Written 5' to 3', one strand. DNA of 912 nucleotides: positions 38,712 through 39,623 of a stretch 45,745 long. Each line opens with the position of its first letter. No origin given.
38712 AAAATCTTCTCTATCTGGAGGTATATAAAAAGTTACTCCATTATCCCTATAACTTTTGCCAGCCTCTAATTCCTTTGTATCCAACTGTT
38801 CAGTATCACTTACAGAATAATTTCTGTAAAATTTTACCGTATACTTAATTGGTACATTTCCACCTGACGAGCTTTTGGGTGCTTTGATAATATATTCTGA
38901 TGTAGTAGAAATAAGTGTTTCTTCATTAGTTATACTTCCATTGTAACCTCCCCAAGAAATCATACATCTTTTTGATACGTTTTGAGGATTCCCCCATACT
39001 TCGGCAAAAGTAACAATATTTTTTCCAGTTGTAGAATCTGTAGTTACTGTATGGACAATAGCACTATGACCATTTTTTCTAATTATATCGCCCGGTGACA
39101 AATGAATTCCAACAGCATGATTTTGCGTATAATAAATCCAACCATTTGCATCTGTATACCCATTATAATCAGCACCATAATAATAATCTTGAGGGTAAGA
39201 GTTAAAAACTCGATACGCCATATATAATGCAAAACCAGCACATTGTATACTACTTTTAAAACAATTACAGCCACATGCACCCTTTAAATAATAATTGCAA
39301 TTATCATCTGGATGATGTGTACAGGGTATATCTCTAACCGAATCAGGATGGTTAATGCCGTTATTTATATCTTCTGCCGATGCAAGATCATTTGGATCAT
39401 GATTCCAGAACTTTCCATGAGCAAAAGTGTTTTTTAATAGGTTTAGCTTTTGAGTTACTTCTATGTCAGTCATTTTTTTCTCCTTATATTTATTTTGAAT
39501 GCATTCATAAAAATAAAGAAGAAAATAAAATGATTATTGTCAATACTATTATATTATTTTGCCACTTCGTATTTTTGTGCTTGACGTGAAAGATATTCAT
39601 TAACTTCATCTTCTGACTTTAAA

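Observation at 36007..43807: A+T-rich, single-strand five-gene accessory island of unassignable function between typA and an amino-acid ABC operon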

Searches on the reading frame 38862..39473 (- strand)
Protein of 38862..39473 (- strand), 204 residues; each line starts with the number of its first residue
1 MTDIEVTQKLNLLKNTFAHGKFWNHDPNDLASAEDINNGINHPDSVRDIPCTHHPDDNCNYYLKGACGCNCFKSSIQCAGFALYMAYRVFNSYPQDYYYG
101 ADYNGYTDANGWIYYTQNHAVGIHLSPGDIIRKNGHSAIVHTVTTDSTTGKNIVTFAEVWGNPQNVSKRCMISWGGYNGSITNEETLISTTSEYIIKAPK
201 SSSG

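Call 41: find_homologous_proteins(query=window:38862-39473:-)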
Query seq(204 aa) (204 aa): 9 proteins with E <= 0.001 among 30 candidates.
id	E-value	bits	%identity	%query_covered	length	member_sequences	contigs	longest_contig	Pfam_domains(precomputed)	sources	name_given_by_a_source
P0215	5.5e-59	217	53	98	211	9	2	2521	-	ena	-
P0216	9.0e-46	174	48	100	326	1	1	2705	PF14200.13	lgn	-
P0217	4.8e-45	172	47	100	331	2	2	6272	PF14200.13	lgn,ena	-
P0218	7.0e-45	171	54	87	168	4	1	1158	-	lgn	-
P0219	8.0e-38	148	43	99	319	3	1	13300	PF14200.13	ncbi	ncbi:MAG: RICIN domain-containing protein [Eubacteriales bacterium]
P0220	1.2e-37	148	44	100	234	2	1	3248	-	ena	-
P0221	6.5e-37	145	42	99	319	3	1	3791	PF14200.13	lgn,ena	-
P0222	1.1e-35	141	43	99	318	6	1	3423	PF14200.13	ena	-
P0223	5.0e-34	136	60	59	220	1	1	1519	PF09479.17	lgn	-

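Call 43: search_solved_structures(query=A2, max_evalue=10, show_alignments=3)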
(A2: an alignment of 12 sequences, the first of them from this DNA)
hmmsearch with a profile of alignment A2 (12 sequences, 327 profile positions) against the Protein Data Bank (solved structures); distinct sequences matched with E-value up to 10: 17.
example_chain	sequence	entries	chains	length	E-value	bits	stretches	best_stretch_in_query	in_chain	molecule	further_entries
3pg0_A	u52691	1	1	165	2e-10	43.8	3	195-242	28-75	ThreeFoil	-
3phz_A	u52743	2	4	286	0.00012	24.9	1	191-247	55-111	Ricin B-related lectin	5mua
1knl_A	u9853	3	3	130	0.00018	24.3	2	203-272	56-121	ENDO-1,4-BETA-XYLANASE A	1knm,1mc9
4g9m_A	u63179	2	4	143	0.00034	23.4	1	194-324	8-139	agglutinin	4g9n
3vsf_A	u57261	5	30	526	0.00061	22.6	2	196-247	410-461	Ricin B lectin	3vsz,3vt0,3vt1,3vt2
9kl2_A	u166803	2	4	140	0.0009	22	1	193-258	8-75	Lectin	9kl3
3wmy_A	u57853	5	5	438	0.0031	20.3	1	203-246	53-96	Extracellular exo-alpha-L-arabinofuranosidase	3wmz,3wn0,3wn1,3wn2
5gqd_A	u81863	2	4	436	0.0056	19.4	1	195-240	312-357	Beta-xylanase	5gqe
2d1z_A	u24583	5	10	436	0.0056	19.4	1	195-240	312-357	ENDO-1,4-BETA-D-XYLANASE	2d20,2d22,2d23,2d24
1isv_A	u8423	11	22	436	0.0057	19.4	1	195-240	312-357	endo-1,4-beta-D-xylanase | ENDO-1,4-BETA-XYLANASE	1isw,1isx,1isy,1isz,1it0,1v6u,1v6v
9s11_A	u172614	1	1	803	0.027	17.2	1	194-316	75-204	Ricin B lectin domain-containing protein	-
6ifb_A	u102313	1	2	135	0.89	12.2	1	204-303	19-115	lectin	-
6ifa_A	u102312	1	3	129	1.1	11.8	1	205-303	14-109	lectin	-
9ka2_A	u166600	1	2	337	2.1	10.9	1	36-76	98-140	Beta-ketoacyl-[acyl-carrier-protein] synthase III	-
1hn9_A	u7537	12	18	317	2.1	10.9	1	36-76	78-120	BETA-KETOACYL-ACYL CARRIER PROTEIN SYNTHASE III | 3-oxoacyl-[acyl-carrier-protein] synthase III | 3-oxoacyl-[acyl-carrier-protein] synthase 3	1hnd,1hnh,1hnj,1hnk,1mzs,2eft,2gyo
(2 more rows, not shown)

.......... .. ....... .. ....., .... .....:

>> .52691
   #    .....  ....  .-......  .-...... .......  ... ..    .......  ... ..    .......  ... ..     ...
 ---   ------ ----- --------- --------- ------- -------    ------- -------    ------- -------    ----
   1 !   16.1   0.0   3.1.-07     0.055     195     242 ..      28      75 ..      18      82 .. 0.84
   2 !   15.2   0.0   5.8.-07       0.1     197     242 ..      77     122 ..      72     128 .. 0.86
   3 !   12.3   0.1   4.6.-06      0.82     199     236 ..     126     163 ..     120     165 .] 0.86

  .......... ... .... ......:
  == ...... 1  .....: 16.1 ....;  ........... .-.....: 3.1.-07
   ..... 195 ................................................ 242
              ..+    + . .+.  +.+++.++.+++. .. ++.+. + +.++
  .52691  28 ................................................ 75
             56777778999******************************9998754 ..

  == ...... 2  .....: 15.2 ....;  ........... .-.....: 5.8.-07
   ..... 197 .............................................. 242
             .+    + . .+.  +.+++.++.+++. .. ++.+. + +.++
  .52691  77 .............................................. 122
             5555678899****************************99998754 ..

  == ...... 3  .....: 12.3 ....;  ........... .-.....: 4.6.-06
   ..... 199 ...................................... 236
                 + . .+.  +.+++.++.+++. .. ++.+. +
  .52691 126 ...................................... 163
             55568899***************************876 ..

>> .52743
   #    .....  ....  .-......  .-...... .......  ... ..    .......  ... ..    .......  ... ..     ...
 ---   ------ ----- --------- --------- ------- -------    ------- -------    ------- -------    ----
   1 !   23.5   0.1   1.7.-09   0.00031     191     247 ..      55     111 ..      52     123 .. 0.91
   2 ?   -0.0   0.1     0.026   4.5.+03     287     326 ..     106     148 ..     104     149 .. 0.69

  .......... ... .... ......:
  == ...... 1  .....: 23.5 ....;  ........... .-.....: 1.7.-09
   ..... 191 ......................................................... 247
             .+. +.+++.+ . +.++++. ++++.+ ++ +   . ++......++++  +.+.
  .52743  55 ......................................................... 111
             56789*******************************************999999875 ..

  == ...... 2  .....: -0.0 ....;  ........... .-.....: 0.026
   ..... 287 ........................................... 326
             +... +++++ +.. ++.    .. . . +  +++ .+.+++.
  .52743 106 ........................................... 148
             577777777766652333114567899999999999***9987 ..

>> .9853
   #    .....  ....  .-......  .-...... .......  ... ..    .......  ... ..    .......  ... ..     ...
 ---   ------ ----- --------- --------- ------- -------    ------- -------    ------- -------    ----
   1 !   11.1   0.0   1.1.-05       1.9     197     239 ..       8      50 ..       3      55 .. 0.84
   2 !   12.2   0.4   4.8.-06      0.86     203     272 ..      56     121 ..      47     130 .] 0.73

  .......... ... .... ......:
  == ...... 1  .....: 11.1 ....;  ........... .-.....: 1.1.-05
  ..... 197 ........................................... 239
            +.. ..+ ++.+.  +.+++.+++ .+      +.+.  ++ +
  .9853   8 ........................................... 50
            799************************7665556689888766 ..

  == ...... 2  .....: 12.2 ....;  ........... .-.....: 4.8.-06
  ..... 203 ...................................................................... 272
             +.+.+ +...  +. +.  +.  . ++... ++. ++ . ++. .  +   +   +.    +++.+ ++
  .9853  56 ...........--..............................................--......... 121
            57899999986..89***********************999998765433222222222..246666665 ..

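Call 44: search_protein_families(library=pfam, alignment_id=A2, max_evalue=1)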
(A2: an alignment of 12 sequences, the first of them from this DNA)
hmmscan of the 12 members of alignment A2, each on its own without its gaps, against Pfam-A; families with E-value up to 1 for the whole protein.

A. member 1, seq(204 aa): 1 family
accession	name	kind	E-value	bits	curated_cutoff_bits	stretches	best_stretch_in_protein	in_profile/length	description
PF05257.22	CHAP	-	0.037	15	26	1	75-147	9-73/81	CHAP domain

B. families by the number of members that match (of 12 scanned): 8 families
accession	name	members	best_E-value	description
PF05257.22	CHAP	6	2.3e-05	CHAP domain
PF14200.12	RicinB_lectin_2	5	1.6e-11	Ricin-type beta-trefoil lectin domain-like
PF00652.28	Ricin_B_lectin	5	4.1e-05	Ricin-type beta-trefoil lectin domain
PF09479.16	Flg_new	1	3e-07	Listeria-Bacteroides repeat domain (List_Bact_rpt)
PF06526.17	DUF1107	1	0.11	Protein of unknown function (DUF1107)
PF01557.24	FAA_hydrolase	1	0.11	Fumarylacetoacetate (FAA) hydrolase C-terminal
PF07653.23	SH3_2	1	0.14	Variant SH3 domain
PF15550.11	Draxin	1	0.52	Draxin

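Call 52: find_encoding_contigs(protein=P0219, flank=10000, max_places=2)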
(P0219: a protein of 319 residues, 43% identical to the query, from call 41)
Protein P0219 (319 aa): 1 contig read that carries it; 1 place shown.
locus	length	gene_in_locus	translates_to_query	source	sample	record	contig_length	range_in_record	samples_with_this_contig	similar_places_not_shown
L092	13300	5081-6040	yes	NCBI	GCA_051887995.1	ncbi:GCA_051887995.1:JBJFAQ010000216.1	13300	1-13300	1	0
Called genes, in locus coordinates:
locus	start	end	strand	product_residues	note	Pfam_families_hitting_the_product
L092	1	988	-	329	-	?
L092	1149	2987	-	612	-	PF00122:E1-E2_ATPase, PF00702:Hydrolase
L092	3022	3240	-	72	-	PF00403:HMA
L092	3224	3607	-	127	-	PF01022:HTH_5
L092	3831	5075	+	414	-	PF13306:LRR_5 (faint)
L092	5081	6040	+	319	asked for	PF14200:RicinB_lectin_2 (weak)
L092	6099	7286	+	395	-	PF13306:LRR_5 (faint)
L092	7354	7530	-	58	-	PF01165:Ribosomal_S21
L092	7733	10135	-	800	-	PF00133:tRNA-synt_1, PF09334:tRNA-synt_1g, PF13603:tRNA-synt_1_2, PF00133:tRNA-synt_1, PF08264:Anticodon_1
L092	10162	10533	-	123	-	PF02410:RsfS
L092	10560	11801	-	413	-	PF03816:LytR_cpsA_psr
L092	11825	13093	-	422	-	PF01467:CTP_transf_like, PF01966:HD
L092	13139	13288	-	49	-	PF01985:CRS1_YhbY (weak)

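Call 53: find_encoding_contigs(protein=P0217, flank=10000, max_places=2)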
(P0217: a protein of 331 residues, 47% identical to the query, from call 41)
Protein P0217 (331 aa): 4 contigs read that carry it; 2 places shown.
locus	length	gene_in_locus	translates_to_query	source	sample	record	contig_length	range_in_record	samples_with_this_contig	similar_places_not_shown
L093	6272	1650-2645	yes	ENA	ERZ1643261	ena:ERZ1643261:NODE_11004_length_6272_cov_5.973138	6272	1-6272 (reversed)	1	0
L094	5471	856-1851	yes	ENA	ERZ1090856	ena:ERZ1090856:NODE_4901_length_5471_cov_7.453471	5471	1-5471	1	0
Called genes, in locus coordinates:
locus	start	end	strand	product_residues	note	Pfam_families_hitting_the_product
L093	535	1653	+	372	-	PF13306:LRR_5 (weak)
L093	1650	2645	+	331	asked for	PF14200:RicinB_lectin_2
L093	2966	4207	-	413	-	PF05221:AdoHcyase, PF00670:AdoHcyase_NAD, PF02826:2-Hacid_dh_C, PF07991:KARI_N (weak)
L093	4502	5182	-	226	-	PF25084:LbH_EIF2B (faint), PF00132:Hexapep (weak), PF14602:Hexapep_2 (weak)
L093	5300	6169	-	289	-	PF00149:Metallophos, PF12850:Metallophos_2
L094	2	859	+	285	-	?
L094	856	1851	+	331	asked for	PF14200:RicinB_lectin_2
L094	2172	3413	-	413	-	PF05221:AdoHcyase, PF00670:AdoHcyase_NAD, PF02826:2-Hacid_dh_C, PF07991:KARI_N (weak)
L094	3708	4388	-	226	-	PF25084:LbH_EIF2B (faint), PF00132:Hexapep (weak), PF14602:Hexapep_2 (weak)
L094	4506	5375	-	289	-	PF00149:Metallophos, PF12850:Metallophos_2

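Call 69: find_related_loci(query=A2, collection=viral_contigs, flank=8000)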
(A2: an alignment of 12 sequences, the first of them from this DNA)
Query A2 (204 aa) in viral_contigs; peptide patterns used: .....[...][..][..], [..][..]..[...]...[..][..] (x = any residue, [..] = any of these).
259 stretches matched a pattern, but none encodes a relative of the query by tblastn (E <= 1e-3).

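Call 75: search_dna_similar(query=window:38862-39473:-, collection=phages, mode=protein, max_evalue=0.01, max_rows=10)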
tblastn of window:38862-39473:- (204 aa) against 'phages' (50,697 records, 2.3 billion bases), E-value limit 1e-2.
No match.

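Call 78: search_protein_representatives(alignment_id=A5)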
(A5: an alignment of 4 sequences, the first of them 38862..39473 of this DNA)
Query: 4 sequences, 189 profile positions. Proteins with E-value up to 0.001 (for the whole library): 1055; up to 1e-10: 361; up to 1e-30: 23. The best 150 are listed.
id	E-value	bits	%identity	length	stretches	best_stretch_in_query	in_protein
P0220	7.3e-97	338.9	-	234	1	1-189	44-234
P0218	2.8e-68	245.7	-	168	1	1-163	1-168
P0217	6.1e-68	244.6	-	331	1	1-186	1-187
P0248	4.7e-61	222.2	-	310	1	1-185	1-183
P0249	8.3e-59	214.8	-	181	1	1-186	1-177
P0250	6.5e-56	205.4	-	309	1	1-187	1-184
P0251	7.1e-55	202.0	-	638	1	1-187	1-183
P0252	4.0e-51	189.8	-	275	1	4-186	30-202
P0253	1.1e-49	185.1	-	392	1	1-187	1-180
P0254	4.0e-48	180.0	-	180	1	1-187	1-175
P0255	2.4e-46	174.2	-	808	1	1-188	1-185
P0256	3.6e-46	173.6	-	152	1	75-189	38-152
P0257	2.9e-44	167.4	-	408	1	3-187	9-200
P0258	6.6e-41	156.5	-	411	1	1-188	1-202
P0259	3.0e-40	154.3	-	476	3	9-187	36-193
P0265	4.3e-34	134.2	-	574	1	1-186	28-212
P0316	2.5e-19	86.1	-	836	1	1-186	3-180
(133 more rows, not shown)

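Call 82: search_protein_families(library=pfam, alignment_id=A6, max_evalue=0.001)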
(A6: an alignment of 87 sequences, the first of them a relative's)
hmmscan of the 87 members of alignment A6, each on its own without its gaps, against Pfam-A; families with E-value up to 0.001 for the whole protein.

A. member 1, P0248 (310 aa): 1 family
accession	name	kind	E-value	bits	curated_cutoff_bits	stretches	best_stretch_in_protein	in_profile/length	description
PF09479.16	Flg_new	-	2.6e-27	95.2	27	2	190-256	2-65/65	Listeria-Bacteroides repeat domain (List_Bact_rpt)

B. families by the number of members that match (of 87 scanned): 46 families (the first 25 are shown)
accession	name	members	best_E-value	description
PF09479.16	Flg_new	22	2e-68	Listeria-Bacteroides repeat domain (List_Bact_rpt)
PF14200.12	RicinB_lectin_2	20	6.9e-50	Ricin-type beta-trefoil lectin domain-like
PF00652.28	Ricin_B_lectin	15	2.6e-21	Ricin-type beta-trefoil lectin domain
PF00404.24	Dockerin_1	15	8.5e-15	Dockerin type I domain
PF00395.25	SLH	12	8.7e-35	S-layer homology domain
PF02368.24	Big_2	12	2e-17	Bacterial Ig-like domain (group 2)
PF00041.27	fn3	11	4.6e-22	Fibronectin type III domain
PF08239.17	SH3_3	9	8.1e-22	Bacterial SH3 domain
PF05257.22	CHAP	8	1.4e-09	CHAP domain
PF21910.2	GH85_C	7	1.8e-16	GH85 endohexosaminidases, C-terminal domain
PF18998.6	Flg_new_2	6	1e-15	Divergent InlB B-repeat domain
PF00059.27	Lectin_C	5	2.1e-19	Lectin C-type domain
PF16383.10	DUF4992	4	2.9e-08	Domain of unknown function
PF00963.24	Cohesin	3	2.8e-12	Cohesin domain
PF24421.1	Ig_J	3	0.00039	Tip attachment protein J, Ig-like domain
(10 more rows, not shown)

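Call 83: find_encoding_contigs(protein=P0255, flank=6000, max_places=2)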
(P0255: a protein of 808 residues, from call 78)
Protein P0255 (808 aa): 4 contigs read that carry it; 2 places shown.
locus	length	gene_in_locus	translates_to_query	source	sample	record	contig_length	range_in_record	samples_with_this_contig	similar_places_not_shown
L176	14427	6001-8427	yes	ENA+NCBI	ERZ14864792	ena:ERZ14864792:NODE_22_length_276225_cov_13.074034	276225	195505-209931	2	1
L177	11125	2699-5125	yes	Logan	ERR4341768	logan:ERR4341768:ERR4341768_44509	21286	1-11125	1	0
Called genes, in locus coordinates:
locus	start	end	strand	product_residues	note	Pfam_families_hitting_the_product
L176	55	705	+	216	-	PF00528:BPD_transp_1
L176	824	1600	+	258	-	PF00005:ABC_tran, PF02463:SMC_N (faint), PF13304:AAA_21 (faint)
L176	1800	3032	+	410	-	-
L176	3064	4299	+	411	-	PF13306:LRR_5 (weak)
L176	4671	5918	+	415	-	-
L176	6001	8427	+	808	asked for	PF09479:Flg_new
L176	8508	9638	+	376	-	-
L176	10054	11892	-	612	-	PF00009:GTP_EFTU, PF01926:MMR_HSR1 (weak), PF22042:EF-G_D2 (weak), PF03144:GTP_EFTU_D2, PF14492:EFG_III (weak), PF00679:EFG_C, PF21018:BipA_C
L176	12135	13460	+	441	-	PF00696:AA_kinase, PF13840:ACT_7 (weak), PF01842:ACT (weak), PF22468:ACT_9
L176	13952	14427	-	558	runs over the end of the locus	PF01268:FTHFS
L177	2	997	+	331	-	?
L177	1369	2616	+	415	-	-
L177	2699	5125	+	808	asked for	PF09479:Flg_new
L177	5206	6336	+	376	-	-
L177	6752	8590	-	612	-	PF00009:GTP_EFTU, PF01926:MMR_HSR1 (weak), PF22042:EF-G_D2 (weak), PF03144:GTP_EFTU_D2, PF14492:EFG_III (weak), PF00679:EFG_C, PF21018:BipA_C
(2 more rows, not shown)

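Call 84: find_encoding_contigs(protein=P0215, flank=6000, max_places=2)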
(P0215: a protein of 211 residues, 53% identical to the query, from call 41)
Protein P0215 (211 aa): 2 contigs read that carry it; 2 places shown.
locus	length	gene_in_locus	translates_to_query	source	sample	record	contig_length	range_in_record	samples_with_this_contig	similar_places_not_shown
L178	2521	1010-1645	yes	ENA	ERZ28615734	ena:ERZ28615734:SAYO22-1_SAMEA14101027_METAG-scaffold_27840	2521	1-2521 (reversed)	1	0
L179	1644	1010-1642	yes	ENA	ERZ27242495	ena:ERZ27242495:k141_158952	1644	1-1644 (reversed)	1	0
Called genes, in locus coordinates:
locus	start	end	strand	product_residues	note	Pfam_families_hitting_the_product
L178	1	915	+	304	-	?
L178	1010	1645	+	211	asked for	-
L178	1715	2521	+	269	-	?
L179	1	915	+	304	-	?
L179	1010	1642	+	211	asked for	?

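Call 85: find_encoding_contigs(protein=P0316, flank=6000, max_places=2)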
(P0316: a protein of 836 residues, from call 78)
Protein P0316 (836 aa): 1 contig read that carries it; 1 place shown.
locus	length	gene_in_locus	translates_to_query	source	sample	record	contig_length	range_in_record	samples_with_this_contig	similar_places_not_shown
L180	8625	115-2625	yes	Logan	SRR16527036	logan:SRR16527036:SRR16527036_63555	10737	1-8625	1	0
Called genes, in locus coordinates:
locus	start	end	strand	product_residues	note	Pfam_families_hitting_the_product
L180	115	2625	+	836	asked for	PF05257:CHAP (faint), PF09479:Flg_new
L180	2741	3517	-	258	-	PF00290:Trp_syntA, PF01884:PcrB (faint), PF00977:His_biosynth (weak)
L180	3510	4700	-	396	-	PF00291:PALP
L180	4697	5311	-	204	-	PF00697:PRAI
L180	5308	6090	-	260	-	PF00218:IGPS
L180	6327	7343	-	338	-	PF02885:Glycos_trans_3N, PF00591:Glycos_transf_3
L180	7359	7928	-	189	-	PF00117:GATase, PF07722:Peptidase_C26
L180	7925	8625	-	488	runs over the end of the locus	PF04715:, PF00425:Chorismate_bind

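Call 86: find_encoding_contigs(protein=P0251, flank=6000, max_places=2)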
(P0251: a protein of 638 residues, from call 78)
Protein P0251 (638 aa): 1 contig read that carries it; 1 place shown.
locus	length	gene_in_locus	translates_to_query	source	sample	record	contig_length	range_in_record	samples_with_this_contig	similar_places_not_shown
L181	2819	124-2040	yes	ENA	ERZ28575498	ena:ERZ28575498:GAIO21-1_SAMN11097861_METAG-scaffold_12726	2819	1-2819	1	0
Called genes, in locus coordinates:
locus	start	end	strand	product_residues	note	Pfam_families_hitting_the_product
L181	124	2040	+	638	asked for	PF09479:Flg_new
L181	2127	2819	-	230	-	?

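Call 87: find_encoding_contigs(protein=P0265, flank=6000, max_places=2)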
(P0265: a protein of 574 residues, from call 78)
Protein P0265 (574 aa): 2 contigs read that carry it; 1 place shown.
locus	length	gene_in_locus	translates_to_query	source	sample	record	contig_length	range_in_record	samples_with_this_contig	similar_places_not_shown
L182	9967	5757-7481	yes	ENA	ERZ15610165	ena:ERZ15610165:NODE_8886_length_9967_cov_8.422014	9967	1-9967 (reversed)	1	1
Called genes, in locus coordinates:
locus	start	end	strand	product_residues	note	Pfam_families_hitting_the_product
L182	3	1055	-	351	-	?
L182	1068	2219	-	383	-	PF13240:Zn_Ribbon_1 (weak)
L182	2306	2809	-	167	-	PF13238:AAA_18 (weak), PF13671:AAA_33 (weak), PF01202:SKI, PF13207:AAA_17 (weak)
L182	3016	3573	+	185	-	PF04542:Sigma70_r2 (weak), PF08281:Sigma70_r4_2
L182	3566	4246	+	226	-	PF14285:DUF4367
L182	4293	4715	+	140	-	-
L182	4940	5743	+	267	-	-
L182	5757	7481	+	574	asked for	PF09479:Flg_new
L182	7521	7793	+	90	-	-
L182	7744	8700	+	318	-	PF13306:LRR_5, PF00395:SLH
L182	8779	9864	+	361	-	PF00395:SLH, PF09479:Flg_new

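Call 99: search_dna_similar(query=window:38862-39473:-, collection=plasmids, mode=protein, max_evalue=0.001, max_rows=10)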
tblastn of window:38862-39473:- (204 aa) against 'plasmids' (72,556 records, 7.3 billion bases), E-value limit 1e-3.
No match.
